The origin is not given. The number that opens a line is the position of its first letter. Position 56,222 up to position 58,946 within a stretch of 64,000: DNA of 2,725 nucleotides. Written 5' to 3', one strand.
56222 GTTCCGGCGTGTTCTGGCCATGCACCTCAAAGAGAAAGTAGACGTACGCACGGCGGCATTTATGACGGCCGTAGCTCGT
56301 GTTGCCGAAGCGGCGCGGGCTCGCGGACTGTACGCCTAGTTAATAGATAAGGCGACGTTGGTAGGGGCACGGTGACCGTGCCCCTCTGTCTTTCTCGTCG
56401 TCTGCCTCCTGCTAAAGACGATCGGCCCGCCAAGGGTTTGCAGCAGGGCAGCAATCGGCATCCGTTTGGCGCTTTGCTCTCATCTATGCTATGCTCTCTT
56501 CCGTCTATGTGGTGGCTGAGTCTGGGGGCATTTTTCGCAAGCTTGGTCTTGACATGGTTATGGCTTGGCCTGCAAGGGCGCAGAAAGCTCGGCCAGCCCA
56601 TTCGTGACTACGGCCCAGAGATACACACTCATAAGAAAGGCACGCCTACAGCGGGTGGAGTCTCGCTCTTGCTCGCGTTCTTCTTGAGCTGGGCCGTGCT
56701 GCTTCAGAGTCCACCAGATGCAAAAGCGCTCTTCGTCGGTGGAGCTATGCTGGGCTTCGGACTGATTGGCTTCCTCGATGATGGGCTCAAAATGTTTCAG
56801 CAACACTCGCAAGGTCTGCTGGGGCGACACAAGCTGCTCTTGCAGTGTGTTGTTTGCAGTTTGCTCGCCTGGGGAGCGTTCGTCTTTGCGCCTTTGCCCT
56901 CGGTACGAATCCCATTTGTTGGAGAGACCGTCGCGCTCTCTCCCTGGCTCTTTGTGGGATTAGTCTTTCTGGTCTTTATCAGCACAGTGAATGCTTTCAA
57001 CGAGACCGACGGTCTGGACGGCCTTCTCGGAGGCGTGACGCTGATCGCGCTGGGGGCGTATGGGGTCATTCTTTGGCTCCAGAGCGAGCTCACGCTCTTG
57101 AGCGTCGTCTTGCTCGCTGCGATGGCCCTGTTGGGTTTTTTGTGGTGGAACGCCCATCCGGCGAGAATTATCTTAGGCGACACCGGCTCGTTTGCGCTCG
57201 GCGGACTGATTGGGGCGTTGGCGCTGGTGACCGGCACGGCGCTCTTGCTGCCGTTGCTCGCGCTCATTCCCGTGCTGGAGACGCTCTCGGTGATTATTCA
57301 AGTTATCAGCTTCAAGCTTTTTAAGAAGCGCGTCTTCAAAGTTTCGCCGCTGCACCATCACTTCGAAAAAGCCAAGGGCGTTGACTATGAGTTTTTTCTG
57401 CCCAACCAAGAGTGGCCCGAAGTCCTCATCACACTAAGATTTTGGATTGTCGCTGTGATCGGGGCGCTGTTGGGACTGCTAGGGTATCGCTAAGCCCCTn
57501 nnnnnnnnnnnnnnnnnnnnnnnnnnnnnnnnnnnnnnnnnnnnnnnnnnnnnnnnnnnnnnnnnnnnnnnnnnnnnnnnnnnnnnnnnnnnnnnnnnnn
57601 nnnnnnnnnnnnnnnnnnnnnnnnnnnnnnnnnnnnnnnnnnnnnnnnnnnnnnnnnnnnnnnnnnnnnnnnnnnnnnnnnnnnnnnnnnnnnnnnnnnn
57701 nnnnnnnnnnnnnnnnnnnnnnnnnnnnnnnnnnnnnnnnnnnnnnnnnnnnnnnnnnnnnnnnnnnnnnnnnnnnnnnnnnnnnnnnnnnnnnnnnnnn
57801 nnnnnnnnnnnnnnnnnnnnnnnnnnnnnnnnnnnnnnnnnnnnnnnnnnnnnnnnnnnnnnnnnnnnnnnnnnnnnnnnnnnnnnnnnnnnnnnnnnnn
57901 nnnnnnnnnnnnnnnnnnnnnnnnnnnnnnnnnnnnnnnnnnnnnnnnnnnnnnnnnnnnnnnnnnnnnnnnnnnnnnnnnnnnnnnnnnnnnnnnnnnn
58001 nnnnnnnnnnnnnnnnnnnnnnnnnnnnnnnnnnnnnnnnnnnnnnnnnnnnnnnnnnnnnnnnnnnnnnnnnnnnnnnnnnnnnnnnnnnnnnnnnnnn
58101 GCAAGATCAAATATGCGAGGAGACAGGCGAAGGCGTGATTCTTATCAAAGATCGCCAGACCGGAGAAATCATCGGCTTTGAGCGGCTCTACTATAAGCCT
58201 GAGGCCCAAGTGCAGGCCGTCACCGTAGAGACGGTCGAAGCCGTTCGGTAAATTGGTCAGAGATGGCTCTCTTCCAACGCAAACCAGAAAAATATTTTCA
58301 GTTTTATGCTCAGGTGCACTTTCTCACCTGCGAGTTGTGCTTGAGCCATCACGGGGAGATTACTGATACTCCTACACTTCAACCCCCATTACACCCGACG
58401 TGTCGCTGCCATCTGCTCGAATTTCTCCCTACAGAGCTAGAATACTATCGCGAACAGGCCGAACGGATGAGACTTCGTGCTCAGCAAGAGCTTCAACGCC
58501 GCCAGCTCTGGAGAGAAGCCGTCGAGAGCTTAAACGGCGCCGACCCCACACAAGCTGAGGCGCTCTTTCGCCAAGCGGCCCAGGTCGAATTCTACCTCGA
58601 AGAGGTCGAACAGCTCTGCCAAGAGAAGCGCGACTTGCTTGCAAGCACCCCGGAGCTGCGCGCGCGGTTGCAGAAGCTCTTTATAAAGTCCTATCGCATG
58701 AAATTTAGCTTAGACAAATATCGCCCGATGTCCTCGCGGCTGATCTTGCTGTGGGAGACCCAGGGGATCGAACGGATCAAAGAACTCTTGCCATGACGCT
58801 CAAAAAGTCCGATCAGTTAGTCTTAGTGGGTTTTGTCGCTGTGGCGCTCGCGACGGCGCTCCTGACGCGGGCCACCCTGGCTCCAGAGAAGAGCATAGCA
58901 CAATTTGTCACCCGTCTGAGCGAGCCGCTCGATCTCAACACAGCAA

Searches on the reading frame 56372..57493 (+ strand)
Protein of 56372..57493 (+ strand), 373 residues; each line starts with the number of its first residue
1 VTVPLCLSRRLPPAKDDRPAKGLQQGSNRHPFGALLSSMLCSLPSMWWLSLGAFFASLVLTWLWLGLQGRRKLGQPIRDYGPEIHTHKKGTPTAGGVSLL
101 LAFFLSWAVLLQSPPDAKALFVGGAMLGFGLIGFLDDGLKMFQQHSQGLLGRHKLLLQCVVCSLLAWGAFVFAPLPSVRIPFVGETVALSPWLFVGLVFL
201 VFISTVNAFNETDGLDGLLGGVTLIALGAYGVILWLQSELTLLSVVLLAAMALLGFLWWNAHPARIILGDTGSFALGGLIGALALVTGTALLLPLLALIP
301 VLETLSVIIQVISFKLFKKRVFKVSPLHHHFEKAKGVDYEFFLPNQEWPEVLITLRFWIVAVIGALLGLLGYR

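Call 62: search_protein_families(library=pfam, proteins=[window:56372-57493:+], max_evalue=0.01)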
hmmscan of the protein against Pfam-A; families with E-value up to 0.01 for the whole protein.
window:56372-57493:+ (373 aa): 2 families
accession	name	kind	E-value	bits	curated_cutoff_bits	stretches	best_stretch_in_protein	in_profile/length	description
PF00953.26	Glycos_transf_4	-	5.8e-33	114.6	27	1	122-286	4-158/160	Glycosyl transferase family 4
PF05393.16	Hum_adeno_E3A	-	0.0068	17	22.9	0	42-77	38-71/100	Human adenovirus early E3A glycoprotein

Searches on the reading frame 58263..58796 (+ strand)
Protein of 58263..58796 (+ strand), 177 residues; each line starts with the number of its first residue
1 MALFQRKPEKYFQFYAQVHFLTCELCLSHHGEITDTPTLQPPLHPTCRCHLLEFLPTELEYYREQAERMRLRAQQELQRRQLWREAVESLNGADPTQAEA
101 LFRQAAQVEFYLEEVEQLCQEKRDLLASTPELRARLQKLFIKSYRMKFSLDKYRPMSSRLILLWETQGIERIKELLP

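Call 62: search_protein_families(library=pfam, proteins=[window:58263-58796:+], max_evalue=0.01)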
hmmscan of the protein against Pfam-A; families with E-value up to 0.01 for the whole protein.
window:58263-58796:+ (177 aa): 0 families

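Call 69: search_protein_families(library=pfam, proteins=[window:58263-58796:+], max_evalue=10)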
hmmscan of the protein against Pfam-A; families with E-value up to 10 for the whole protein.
window:58263-58796:+ (177 aa): 2 families
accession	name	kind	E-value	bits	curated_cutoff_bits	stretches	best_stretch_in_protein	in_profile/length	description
PF24554.1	DUF7603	-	0.012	16.8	27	1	59-139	6-83/110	Domain of unknown function (DUF7603)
PF04233.19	Phage_Mu_F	-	0.15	13.3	29.6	1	10-51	64-111/112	Phage Mu protein F like protein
